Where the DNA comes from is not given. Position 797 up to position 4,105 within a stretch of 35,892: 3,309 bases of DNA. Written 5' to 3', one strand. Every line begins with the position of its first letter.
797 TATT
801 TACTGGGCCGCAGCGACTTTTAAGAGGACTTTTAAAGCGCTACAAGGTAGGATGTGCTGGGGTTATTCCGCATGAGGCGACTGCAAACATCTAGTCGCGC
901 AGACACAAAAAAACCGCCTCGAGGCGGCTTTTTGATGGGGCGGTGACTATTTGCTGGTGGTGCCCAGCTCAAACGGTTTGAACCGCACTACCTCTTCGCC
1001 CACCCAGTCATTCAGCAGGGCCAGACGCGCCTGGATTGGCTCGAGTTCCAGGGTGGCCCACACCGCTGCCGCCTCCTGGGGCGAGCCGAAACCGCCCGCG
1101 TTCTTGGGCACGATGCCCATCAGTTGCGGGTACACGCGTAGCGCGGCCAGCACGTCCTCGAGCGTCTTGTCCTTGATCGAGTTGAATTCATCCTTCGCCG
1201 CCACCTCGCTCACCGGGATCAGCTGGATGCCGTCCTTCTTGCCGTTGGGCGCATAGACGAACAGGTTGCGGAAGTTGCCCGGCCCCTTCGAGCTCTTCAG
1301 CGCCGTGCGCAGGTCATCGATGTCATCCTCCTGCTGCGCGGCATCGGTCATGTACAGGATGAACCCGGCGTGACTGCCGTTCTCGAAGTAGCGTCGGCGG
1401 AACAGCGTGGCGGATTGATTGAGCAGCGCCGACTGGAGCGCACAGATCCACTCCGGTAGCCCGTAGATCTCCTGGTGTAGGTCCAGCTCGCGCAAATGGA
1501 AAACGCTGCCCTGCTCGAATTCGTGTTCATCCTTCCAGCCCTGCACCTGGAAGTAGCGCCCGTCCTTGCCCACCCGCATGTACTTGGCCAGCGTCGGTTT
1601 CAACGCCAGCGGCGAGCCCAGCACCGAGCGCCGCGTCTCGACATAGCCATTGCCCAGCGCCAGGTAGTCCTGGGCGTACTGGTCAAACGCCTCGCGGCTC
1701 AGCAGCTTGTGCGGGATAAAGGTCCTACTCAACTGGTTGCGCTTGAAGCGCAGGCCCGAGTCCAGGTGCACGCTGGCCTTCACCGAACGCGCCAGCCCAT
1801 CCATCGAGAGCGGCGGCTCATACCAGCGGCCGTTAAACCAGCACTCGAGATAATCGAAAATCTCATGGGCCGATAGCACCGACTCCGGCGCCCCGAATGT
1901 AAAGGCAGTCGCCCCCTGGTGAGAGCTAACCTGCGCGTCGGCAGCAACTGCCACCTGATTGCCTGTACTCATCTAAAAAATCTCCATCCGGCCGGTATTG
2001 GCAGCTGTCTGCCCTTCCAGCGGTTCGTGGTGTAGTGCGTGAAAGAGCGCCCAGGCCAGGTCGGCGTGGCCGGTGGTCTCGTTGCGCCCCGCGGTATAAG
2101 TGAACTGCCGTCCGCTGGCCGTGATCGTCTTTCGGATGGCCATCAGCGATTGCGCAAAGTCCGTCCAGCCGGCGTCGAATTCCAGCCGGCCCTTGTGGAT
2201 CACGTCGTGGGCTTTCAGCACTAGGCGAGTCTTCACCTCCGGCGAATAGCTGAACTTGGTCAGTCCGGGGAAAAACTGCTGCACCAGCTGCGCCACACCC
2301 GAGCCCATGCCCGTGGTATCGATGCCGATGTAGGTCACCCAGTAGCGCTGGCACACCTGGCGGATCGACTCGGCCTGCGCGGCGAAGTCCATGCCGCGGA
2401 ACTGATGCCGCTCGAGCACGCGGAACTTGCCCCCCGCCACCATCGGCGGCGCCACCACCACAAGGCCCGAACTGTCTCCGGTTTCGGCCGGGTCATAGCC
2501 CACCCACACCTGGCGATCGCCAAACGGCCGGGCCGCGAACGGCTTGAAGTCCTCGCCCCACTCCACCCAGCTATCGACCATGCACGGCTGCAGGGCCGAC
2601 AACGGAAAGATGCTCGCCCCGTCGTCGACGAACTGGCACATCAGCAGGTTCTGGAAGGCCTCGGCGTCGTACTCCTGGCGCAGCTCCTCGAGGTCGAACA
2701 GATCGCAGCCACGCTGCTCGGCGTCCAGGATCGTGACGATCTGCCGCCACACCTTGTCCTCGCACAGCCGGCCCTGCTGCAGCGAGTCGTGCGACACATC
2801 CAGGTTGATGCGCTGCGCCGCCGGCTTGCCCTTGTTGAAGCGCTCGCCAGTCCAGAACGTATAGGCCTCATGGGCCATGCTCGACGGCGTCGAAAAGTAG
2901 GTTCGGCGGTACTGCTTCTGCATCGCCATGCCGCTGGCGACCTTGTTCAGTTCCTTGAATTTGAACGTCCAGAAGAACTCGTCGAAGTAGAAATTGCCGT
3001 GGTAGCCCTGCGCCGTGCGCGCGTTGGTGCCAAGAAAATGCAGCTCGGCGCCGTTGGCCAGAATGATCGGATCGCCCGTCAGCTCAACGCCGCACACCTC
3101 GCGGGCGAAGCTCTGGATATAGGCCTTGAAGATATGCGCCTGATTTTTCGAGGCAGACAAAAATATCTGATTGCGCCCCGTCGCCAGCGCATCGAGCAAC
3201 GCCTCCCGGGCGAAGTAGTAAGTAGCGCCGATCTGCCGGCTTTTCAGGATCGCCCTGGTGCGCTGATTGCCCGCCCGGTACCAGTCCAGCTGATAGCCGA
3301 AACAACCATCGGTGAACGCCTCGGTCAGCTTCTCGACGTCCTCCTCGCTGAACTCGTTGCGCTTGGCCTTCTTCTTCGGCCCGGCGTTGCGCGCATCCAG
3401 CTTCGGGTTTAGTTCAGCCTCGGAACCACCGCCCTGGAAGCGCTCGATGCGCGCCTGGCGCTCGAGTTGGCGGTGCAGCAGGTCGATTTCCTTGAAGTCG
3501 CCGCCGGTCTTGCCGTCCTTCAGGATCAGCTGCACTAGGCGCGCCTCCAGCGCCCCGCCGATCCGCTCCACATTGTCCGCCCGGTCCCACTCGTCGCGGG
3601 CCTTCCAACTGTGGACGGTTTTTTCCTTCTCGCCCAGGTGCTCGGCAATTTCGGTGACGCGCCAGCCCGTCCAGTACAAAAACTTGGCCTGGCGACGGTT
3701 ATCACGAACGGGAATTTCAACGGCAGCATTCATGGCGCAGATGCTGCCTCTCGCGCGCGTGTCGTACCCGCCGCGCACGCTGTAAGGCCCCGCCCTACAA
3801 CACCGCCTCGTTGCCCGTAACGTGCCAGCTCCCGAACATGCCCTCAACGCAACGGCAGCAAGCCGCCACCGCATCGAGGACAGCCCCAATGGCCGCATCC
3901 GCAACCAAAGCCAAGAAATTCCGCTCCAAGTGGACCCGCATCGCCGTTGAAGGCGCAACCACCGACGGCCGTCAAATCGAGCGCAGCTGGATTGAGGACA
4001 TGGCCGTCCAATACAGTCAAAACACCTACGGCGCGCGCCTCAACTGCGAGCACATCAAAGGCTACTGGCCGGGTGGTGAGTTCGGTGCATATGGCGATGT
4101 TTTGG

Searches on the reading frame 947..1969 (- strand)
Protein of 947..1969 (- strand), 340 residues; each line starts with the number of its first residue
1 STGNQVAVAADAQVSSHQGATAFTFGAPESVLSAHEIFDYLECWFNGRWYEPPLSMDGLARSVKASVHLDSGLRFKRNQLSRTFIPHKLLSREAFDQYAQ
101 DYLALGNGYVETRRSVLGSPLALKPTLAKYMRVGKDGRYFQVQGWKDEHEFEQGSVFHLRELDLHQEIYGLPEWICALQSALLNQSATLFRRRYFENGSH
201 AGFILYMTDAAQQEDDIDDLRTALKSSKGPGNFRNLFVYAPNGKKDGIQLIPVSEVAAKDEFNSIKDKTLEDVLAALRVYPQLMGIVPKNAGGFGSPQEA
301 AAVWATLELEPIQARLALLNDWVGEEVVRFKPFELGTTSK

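Call 65: search_protein_families(library=pfam, proteins=[window:947-1969:-], max_evalue=0.001)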
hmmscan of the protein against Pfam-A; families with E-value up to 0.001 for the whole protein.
window:947-1969:- (340 aa): 1 family
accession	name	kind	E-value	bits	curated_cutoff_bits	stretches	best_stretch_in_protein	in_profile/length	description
PF04860.17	Phage_portal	-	7.2e-14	52.1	39.1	1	92-316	52-268/321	Phage portal protein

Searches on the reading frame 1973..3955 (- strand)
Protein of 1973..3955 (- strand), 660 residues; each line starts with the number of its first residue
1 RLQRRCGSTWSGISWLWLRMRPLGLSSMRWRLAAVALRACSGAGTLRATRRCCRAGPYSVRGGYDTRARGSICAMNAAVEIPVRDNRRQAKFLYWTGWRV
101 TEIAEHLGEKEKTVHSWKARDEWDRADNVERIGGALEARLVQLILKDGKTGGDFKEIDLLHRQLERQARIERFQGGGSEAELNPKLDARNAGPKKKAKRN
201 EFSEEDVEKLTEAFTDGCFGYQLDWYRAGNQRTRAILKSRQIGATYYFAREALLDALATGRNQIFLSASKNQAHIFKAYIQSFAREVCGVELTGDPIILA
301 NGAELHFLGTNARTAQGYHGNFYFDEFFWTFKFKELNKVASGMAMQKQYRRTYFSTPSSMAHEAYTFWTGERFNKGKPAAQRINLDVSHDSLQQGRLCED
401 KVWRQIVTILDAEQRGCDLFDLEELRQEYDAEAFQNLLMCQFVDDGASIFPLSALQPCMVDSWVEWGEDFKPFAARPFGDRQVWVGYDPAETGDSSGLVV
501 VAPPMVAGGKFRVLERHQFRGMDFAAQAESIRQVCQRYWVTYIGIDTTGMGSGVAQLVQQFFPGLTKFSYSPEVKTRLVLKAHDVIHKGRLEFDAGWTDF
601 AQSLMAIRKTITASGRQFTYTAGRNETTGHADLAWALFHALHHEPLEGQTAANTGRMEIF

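Call 65: search_protein_families(library=pfam, proteins=[window:1973-3955:-], max_evalue=0.001)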
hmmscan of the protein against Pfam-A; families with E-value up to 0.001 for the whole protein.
window:1973-3955:- (660 aa): 4 families
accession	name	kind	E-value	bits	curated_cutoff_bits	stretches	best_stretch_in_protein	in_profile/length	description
PF03237.21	Terminase_6N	-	2.9e-63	213.8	22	1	236-456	2-214/215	Terminase large subunit, T4likevirus-type, N-terminal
PF17289.8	Terminase_6C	-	1.9e-42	145.3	22.6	1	485-643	1-154/155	Terminase RNaseH-like domain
PF06056.18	Terminase_5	-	4.8e-27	94.1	20.3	1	85-142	1-58/58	Putative ATPase subunit of terminase (gpP-like)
PF10668.15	Phage_terminase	-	0.0004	20.5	22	1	98-129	23-54/67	Phage terminase small subunit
